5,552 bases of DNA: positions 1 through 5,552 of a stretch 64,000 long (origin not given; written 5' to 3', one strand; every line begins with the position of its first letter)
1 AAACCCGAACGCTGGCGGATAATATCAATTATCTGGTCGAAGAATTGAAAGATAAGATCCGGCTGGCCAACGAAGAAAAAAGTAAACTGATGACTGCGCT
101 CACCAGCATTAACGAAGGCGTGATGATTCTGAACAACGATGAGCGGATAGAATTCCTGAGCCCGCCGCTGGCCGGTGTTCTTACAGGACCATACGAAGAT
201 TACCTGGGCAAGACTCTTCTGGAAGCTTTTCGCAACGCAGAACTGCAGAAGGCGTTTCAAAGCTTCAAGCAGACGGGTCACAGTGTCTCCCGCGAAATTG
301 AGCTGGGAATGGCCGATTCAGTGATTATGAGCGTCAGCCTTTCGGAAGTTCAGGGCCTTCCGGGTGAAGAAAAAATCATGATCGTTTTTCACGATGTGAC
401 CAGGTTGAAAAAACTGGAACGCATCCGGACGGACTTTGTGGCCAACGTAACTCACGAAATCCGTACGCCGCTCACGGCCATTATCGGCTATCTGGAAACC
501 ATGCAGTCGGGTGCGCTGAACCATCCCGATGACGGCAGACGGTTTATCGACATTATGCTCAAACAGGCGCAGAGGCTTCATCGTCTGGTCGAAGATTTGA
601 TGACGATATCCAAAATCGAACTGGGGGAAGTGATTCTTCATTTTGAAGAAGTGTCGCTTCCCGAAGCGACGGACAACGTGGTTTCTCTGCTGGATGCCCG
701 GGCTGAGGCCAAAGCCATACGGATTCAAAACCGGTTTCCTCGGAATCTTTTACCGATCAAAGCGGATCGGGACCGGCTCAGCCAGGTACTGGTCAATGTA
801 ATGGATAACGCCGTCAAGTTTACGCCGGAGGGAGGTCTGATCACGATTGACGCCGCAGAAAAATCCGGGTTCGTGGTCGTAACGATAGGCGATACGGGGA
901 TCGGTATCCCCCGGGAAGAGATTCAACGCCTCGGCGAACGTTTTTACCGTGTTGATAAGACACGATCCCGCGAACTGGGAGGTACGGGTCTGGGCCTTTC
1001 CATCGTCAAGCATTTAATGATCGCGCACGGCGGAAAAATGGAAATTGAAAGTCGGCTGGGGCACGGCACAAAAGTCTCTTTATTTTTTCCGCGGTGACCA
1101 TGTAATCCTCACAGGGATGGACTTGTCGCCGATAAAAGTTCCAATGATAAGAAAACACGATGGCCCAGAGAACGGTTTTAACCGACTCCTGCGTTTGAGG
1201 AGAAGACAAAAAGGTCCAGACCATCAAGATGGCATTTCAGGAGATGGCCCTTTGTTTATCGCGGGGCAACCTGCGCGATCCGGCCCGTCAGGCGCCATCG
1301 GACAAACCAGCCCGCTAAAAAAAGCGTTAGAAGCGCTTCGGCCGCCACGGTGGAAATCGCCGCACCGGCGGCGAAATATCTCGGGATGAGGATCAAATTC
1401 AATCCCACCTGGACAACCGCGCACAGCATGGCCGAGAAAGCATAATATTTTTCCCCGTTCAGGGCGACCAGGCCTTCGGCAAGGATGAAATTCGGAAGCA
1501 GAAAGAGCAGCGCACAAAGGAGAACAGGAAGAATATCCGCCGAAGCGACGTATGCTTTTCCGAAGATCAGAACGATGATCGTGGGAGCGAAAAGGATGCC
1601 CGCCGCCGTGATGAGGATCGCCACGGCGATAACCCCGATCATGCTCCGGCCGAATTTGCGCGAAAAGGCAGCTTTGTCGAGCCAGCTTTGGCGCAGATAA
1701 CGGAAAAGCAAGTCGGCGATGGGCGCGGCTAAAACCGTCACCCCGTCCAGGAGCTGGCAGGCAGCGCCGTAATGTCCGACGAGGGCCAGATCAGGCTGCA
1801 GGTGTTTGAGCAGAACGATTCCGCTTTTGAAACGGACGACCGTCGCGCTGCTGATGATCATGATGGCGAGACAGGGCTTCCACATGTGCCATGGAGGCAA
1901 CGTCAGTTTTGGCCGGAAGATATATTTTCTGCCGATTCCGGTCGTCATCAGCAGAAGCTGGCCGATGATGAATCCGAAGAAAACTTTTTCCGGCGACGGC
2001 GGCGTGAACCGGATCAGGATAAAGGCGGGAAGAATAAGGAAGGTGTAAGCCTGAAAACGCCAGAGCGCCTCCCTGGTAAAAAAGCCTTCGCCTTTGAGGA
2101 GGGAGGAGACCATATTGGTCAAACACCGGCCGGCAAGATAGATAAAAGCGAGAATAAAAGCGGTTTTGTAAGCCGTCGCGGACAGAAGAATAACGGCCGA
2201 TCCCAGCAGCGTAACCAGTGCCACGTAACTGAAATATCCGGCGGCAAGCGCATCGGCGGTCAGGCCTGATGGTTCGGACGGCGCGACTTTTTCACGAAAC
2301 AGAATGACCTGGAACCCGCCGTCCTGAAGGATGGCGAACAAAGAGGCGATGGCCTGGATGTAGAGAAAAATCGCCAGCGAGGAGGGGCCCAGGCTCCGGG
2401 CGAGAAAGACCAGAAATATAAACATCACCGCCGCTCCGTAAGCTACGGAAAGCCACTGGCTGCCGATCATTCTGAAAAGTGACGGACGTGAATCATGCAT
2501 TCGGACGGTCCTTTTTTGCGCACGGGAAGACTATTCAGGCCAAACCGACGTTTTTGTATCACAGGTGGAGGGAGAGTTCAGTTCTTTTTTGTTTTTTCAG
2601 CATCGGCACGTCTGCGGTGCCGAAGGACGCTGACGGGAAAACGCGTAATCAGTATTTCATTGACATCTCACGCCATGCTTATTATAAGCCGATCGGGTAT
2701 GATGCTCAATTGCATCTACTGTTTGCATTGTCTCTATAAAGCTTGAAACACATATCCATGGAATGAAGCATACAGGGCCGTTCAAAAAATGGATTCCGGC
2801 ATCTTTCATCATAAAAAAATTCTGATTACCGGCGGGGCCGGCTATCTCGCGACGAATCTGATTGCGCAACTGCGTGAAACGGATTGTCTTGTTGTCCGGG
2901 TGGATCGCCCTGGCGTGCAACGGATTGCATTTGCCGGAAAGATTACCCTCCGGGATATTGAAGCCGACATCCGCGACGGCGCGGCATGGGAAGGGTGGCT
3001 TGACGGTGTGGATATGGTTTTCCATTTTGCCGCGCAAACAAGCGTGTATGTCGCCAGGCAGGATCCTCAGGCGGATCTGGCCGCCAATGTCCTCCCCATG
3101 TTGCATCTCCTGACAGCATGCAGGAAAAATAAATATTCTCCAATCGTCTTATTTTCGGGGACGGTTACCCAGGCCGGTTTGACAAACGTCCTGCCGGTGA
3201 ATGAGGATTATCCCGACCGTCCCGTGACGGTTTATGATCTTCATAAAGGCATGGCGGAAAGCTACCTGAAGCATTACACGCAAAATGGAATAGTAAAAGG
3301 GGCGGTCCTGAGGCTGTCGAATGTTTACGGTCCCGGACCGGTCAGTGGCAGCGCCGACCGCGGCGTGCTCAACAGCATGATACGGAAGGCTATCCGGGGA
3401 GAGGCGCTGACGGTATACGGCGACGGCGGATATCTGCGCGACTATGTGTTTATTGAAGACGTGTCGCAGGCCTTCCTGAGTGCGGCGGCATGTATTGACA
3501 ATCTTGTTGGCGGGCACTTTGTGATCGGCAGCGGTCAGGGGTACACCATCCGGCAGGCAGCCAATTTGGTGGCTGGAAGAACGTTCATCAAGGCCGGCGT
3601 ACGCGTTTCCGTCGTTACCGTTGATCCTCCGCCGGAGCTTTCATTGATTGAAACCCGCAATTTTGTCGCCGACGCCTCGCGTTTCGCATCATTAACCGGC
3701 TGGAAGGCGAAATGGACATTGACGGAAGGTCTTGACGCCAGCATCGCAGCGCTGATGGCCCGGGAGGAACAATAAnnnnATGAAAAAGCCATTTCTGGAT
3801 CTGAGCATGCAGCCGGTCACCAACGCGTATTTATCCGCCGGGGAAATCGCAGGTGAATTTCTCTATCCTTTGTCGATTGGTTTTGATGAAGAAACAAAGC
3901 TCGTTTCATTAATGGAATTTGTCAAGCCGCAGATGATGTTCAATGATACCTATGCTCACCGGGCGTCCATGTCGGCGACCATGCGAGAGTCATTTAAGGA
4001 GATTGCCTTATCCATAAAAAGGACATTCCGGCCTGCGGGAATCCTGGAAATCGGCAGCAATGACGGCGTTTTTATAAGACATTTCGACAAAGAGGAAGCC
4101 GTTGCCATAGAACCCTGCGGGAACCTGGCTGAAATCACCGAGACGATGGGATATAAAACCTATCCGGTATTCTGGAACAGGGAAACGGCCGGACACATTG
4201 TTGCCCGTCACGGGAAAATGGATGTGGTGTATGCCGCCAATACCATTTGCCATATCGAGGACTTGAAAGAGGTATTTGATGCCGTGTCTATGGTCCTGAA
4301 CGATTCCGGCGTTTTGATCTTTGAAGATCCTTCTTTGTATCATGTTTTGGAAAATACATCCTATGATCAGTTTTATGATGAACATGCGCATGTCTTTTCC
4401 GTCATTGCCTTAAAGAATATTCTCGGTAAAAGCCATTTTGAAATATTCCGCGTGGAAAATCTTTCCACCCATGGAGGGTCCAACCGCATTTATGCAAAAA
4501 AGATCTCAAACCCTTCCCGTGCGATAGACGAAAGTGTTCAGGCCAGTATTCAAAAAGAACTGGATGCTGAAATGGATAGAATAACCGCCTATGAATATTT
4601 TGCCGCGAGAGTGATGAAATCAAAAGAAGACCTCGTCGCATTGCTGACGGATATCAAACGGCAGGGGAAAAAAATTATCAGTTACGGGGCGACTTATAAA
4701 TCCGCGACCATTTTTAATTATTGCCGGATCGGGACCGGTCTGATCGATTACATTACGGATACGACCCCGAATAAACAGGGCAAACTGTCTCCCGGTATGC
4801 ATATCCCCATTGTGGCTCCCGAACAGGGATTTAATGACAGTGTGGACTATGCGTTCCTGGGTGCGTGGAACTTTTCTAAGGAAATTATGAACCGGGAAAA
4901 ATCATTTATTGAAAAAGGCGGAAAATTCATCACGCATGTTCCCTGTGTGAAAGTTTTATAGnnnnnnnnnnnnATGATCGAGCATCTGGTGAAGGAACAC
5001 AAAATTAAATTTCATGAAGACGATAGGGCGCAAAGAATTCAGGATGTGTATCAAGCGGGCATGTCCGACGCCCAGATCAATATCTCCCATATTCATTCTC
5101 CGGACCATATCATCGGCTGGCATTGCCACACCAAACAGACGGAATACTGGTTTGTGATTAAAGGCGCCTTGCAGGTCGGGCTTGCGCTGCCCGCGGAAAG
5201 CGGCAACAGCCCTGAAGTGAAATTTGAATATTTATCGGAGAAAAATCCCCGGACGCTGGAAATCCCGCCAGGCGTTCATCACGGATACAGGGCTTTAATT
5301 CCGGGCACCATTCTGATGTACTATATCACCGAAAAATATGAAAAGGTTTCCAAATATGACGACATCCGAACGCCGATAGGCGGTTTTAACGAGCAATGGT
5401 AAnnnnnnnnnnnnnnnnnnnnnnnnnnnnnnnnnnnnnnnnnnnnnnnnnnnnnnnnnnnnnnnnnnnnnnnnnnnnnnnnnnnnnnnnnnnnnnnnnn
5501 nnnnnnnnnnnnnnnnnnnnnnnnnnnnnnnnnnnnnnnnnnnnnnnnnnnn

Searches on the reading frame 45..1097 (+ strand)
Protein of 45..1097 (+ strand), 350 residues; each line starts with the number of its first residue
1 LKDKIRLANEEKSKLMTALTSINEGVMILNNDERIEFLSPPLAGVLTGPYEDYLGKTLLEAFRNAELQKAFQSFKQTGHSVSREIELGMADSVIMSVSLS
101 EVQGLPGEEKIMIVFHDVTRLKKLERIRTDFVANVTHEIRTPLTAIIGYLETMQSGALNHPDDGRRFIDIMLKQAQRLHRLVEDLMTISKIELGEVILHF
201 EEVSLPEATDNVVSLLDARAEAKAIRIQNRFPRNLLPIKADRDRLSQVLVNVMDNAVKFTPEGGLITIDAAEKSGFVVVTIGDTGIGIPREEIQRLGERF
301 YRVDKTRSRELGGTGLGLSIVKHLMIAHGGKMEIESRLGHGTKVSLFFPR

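Call 13: search_protein_families(library=pfam, proteins=[window:45-1097:+])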
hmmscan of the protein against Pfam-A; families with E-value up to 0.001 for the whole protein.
window:45-1097:+ (350 aa): 4 families
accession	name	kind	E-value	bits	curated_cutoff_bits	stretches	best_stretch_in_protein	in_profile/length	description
PF02518.31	HATPase_c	-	2.4e-29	102.4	26.4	1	241-349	2-108/111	Histidine kinase-, DNA gyrase B-, and HSP90-like ATPase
PF00512.31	HisKA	-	7.5e-21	74.4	26.9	1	128-193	2-65/66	His Kinase A (phospho-acceptor) domain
PF08448.16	PAS_4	-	2.5e-05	24.9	23.1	1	19-122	1-109/110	PAS fold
PF13581.12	HATPase_c_2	-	0.00021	21.8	27.4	1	249-328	40-112/127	Histidine kinase-like ATPase domain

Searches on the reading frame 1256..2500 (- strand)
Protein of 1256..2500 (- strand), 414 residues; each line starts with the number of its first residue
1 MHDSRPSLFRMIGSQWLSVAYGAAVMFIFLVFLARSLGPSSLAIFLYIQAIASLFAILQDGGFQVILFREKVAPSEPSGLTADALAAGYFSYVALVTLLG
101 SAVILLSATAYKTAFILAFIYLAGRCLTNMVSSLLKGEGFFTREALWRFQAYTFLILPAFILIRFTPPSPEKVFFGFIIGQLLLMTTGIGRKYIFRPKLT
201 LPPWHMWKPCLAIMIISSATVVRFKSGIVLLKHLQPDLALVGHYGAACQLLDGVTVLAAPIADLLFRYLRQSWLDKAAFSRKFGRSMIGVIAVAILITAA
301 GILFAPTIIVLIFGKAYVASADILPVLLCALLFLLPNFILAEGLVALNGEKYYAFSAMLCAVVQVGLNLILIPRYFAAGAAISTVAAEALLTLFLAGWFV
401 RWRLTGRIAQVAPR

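Call 13: search_protein_families(library=pfam, proteins=[window:1256-2500:-])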
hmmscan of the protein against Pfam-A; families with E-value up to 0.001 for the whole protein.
window:1256-2500:- (414 aa): 1 family
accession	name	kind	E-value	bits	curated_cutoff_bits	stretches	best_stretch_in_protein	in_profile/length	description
PF01943.22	Polysacc_synt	-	8.7e-06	25.8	28.2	1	16-263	7-263/274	Polysaccharide biosynthesis protein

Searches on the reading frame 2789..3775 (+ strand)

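Call 13: search_protein_families(library=pfam, proteins=[window:2789-3775:+])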
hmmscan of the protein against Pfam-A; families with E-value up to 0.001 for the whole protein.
window:2789-3775:+ (328 aa): 6 families
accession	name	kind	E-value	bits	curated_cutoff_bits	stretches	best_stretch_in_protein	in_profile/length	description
PF01370.27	Epimerase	-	7e-43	147.2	20.9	1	11-247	1-240/240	NAD dependent epimerase/dehydratase family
PF16363.11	GDP_Man_Dehyd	-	6.4e-27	95.3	27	1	12-315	1-329/332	GDP-mannose 4,6 dehydratase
PF04321.23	RmlD_sub_bind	-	8e-14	51.8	27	1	10-212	2-178/287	RmlD substrate binding domain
PF01073.25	3Beta_HSD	-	6.1e-12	45.6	22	1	12-238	1-234/280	3-beta hydroxysteroid dehydrogenase/isomerase family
PF07993.18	NAD_binding_4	-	1.4e-08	34.7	20.1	1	67-206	82-234/258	Male sterility protein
PF02719.21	Polysacc_synt_2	-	2.1e-08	34.1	20.2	1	11-259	1-241/293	Polysaccharide biosynthesis protein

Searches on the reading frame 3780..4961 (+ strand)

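Call 13: search_protein_families(library=pfam, proteins=[window:3780-4961:+])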
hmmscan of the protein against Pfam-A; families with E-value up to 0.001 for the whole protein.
window:3780-4961:+ (393 aa): 6 families
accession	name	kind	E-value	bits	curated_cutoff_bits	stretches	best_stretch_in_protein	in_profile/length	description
PF08484.17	Methyltransf_14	-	3.5e-51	173.6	23.5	1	230-388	2-160/160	C-methyltransferase C-terminal domain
PF13489.12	Methyltransf_23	-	1.5e-14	54.5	27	1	73-222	14-161/164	Methyltransferase domain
PF08421.16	Methyltransf_13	-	1.2e-09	38.6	31.3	1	3-54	10-62/62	Putative zinc binding domain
PF08241.18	Methyltransf_11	-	5.6e-06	27.3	21.2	1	89-181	1-95/95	Methyltransferase domain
PF08242.18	Methyltransf_12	-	5.7e-06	27.4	30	1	89-179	1-98/98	Methyltransferase domain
PF13847.12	Methyltransf_31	-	0.00037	20.6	27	0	145-198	73-127/145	Methyltransferase domain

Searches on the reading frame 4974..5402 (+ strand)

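Call 13: search_protein_families(library=pfam, proteins=[window:4974-5402:+])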
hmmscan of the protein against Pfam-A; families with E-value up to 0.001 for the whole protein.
window:4974-5402:+ (142 aa): 1 family
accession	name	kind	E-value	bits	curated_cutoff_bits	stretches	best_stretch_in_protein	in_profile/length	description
PF00908.23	dTDP_sugar_isom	-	1.5e-08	35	27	1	27-125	33-136/168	dTDP-4-dehydrorhamnose 3,5-epimerase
